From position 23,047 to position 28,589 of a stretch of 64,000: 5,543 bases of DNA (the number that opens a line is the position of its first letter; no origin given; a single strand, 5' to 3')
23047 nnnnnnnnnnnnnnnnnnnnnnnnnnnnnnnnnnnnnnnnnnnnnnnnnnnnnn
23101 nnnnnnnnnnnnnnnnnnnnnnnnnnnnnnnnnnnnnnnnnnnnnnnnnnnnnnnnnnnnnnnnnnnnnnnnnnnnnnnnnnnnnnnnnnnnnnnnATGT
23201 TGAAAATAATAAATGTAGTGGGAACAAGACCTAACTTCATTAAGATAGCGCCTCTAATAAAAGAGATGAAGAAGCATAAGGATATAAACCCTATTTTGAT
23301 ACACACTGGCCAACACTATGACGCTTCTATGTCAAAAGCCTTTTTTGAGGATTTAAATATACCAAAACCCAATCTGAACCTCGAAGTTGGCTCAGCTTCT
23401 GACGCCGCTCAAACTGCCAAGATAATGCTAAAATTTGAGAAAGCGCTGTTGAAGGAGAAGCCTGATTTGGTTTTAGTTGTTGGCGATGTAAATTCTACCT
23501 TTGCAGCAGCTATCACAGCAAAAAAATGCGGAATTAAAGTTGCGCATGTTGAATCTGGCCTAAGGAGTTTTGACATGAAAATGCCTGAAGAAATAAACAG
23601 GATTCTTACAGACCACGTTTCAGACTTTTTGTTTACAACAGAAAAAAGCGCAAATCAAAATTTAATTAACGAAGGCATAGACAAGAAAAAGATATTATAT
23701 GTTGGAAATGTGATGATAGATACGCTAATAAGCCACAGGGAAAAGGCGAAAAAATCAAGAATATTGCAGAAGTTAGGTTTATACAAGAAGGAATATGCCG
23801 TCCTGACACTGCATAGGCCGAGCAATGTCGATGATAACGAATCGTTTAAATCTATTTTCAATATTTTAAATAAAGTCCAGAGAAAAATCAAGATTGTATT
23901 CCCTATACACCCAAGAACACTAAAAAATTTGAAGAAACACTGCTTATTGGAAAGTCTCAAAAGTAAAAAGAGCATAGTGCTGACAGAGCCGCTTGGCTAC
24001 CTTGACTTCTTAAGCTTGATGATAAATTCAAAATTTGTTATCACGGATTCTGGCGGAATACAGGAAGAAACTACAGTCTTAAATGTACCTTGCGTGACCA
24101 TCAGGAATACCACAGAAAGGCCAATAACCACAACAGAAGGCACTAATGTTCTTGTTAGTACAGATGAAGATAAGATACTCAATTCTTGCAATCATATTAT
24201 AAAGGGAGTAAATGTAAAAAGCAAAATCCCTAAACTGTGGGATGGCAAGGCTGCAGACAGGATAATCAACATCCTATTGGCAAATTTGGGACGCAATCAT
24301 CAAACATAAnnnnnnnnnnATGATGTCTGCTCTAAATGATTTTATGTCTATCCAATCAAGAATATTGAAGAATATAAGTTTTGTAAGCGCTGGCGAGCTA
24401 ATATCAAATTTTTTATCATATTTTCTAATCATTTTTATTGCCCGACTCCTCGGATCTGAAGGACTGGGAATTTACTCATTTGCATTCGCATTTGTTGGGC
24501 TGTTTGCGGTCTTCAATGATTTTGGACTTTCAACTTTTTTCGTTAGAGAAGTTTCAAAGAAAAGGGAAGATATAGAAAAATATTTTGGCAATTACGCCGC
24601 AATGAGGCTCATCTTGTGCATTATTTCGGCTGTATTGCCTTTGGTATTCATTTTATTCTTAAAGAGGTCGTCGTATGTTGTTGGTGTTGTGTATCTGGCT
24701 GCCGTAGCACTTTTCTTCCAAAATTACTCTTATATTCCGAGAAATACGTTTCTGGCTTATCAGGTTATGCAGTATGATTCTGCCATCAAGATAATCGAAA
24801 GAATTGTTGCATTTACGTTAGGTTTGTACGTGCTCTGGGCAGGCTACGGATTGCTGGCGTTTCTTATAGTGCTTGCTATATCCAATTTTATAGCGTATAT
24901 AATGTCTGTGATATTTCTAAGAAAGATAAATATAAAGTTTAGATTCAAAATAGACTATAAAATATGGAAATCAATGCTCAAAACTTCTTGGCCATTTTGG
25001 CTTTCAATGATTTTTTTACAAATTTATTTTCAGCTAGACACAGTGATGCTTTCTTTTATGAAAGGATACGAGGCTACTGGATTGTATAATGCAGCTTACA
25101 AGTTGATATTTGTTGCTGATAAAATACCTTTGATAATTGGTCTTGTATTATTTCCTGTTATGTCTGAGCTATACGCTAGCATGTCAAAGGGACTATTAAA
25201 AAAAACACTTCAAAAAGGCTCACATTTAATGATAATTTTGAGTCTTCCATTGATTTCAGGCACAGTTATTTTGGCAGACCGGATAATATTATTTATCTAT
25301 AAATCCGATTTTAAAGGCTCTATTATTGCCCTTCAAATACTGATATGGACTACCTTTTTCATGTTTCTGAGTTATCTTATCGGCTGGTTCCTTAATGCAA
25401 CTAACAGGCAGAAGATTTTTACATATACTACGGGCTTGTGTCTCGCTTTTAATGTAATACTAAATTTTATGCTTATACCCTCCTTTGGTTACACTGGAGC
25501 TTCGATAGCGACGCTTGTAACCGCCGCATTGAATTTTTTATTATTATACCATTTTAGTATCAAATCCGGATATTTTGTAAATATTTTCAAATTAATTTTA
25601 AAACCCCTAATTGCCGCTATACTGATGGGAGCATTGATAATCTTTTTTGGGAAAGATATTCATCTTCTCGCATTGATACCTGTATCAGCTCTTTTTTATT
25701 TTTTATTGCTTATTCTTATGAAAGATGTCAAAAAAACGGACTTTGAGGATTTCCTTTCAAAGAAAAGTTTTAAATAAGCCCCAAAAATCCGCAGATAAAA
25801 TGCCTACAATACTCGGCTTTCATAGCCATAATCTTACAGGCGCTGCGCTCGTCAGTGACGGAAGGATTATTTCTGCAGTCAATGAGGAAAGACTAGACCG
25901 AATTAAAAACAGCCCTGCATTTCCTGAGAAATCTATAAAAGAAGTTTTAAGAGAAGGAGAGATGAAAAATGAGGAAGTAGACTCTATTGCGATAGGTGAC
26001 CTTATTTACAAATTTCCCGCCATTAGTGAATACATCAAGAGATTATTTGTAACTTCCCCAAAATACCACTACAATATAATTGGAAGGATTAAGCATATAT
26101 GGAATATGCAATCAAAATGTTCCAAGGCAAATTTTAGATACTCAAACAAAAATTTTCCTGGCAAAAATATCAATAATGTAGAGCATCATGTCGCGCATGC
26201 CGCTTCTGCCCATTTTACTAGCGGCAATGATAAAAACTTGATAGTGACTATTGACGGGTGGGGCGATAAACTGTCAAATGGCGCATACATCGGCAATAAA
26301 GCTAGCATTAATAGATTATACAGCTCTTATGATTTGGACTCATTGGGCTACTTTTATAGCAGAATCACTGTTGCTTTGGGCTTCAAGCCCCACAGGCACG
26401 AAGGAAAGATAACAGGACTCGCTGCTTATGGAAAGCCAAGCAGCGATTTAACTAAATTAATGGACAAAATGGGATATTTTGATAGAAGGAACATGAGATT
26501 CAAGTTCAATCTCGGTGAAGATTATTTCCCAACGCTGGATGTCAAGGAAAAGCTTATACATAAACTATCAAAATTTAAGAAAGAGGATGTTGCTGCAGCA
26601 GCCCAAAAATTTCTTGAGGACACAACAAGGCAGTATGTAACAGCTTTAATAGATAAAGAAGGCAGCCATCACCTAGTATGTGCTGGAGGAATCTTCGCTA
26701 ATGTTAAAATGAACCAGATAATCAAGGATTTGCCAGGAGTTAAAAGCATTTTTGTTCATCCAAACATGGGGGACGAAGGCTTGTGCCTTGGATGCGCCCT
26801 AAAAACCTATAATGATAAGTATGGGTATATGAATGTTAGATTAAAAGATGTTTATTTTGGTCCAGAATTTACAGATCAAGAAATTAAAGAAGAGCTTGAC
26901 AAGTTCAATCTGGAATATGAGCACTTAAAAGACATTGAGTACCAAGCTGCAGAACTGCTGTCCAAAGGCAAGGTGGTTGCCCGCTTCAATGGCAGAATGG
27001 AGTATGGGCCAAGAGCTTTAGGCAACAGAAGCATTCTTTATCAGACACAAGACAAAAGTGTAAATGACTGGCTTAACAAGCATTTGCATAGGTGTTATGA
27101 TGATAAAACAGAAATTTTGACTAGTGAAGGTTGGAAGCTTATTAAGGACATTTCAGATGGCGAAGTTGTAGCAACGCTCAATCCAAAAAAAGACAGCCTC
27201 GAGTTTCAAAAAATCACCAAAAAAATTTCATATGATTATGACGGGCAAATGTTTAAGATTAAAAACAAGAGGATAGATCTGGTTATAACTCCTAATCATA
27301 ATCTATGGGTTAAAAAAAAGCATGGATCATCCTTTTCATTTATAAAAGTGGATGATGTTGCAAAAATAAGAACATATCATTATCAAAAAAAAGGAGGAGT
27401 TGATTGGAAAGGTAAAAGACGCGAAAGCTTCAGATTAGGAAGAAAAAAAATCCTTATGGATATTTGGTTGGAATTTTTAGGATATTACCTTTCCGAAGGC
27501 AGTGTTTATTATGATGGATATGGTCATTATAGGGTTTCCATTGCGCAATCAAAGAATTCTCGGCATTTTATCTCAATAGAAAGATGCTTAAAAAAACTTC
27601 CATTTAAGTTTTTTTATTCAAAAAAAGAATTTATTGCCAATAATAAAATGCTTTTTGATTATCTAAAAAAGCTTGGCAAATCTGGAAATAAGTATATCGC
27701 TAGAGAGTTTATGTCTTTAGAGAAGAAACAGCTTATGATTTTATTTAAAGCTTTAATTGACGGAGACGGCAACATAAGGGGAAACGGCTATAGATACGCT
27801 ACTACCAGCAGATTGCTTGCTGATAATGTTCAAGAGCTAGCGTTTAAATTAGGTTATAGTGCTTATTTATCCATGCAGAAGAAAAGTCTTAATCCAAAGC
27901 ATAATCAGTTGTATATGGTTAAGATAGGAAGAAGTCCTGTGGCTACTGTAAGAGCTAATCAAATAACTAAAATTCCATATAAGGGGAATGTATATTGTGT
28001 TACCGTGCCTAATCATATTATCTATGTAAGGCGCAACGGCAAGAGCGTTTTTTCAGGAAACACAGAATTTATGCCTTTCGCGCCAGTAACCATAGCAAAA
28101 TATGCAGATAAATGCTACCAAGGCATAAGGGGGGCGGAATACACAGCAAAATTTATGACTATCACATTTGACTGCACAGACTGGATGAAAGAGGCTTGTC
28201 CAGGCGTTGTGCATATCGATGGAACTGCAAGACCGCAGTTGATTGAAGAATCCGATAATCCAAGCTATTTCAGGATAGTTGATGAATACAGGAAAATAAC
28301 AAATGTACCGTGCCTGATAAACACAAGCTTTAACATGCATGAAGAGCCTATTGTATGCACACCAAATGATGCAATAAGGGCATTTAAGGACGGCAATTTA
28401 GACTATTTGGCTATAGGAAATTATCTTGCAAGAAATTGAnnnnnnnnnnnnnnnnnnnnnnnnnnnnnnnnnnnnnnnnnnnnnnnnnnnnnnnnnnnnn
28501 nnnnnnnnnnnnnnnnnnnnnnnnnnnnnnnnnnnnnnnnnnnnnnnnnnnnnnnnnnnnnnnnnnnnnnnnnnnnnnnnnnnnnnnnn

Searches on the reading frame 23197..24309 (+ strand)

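Call 9: search_protein_families(library=pfam, proteins=[window:23197-24309:+], max_evalue=0.001)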
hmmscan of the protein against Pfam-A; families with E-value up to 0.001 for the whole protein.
window:23197-24309:+ (370 aa): 3 families
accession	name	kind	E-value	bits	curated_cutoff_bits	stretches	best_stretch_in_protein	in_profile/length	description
PF02350.25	Epimerase_2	-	4.5e-113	378.1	30.6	1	22-360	1-346/347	UDP-N-acetylglucosamine 2-epimerase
PF04007.18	DUF354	-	6.6e-06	25.9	22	1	139-335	123-320/349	Protein of unknown function (DUF354)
PF02684.21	LpxB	-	6.6e-06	25.7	22.6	1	73-301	67-285/374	Lipid-A-disaccharide synthetase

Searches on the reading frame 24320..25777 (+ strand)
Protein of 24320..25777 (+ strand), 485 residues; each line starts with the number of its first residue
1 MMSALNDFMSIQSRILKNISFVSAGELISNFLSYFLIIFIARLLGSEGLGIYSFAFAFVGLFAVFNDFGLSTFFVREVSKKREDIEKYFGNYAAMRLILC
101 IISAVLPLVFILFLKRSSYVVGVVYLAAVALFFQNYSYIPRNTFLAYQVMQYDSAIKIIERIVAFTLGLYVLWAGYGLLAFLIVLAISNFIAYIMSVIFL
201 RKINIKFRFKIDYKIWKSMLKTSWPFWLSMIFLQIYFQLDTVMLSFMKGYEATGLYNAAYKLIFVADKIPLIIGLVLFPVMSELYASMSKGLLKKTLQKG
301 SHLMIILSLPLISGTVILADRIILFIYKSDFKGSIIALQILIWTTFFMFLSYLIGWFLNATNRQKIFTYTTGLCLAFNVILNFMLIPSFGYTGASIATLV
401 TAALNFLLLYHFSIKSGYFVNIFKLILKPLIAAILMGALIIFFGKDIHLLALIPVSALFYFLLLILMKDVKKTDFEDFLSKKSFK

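Call 9: search_protein_families(library=pfam, proteins=[window:24320-25777:+], max_evalue=0.001)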
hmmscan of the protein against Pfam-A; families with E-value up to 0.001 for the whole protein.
window:24320-25777:+ (485 aa): 4 families
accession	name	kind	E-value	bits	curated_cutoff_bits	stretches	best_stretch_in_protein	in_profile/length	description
PF01943.22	Polysacc_synt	-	2e-40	139.4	28.2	1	15-284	1-273/274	Polysaccharide biosynthesis protein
PF13440.11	Polysacc_synt_3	-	3.5e-23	82.7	23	1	40-334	2-291/293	Polysaccharide biosynthesis protein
PF01554.23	MatE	-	2.8e-09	37.3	24.9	1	225-384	1-161/161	MatE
PF03023.19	MurJ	-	1.2e-08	34.5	27.4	1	167-456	143-444/451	Lipid II flippase MurJ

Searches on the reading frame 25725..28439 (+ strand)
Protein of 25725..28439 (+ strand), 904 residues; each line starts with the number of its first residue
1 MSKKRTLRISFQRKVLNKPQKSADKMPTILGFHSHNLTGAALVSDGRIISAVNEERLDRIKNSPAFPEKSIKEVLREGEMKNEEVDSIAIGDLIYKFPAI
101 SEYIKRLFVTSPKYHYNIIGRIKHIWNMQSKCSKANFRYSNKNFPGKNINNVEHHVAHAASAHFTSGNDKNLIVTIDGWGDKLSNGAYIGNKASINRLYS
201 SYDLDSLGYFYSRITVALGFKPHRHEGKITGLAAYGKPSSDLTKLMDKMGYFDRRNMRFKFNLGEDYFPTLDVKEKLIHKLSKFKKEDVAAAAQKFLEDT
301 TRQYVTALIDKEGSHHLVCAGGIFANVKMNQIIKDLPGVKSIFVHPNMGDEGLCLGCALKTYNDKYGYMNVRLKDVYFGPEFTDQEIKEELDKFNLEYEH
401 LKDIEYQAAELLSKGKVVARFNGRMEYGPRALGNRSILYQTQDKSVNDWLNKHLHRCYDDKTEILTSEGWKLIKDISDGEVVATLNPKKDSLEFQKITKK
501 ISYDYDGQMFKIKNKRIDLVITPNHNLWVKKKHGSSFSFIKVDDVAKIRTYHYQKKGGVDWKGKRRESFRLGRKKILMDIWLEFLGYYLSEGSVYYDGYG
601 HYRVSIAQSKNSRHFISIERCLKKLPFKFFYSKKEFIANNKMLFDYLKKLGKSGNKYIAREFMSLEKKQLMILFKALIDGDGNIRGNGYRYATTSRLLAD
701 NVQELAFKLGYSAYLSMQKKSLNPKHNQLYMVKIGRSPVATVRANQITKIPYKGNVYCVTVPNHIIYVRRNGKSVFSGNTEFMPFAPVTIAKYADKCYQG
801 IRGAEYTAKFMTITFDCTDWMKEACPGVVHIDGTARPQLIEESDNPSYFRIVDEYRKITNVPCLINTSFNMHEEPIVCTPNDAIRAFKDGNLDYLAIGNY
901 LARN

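Call 9: search_protein_families(library=pfam, proteins=[window:25725-28439:+], max_evalue=0.001)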
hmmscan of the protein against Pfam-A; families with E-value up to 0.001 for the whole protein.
window:25725-28439:+ (904 aa): 4 families
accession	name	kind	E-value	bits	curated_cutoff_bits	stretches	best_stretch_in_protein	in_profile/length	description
PF16861.10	Carbam_trans_C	-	1.2e-51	175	27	2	780-902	50-168/170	Carbamoyltransferase C-terminus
PF02543.21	Carbam_trans_N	-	3e-37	129.3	24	1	29-359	2-346/346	Carbamoyltransferase N-terminus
PF14528.11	LAGLIDADG_3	-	5.5e-07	30.2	22.5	1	674-736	7-71/82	LAGLIDADG-like domain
PF14890.11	Intein_splicing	-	7.1e-07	29.6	35.8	1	465-769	3-148/155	Intein splicing domain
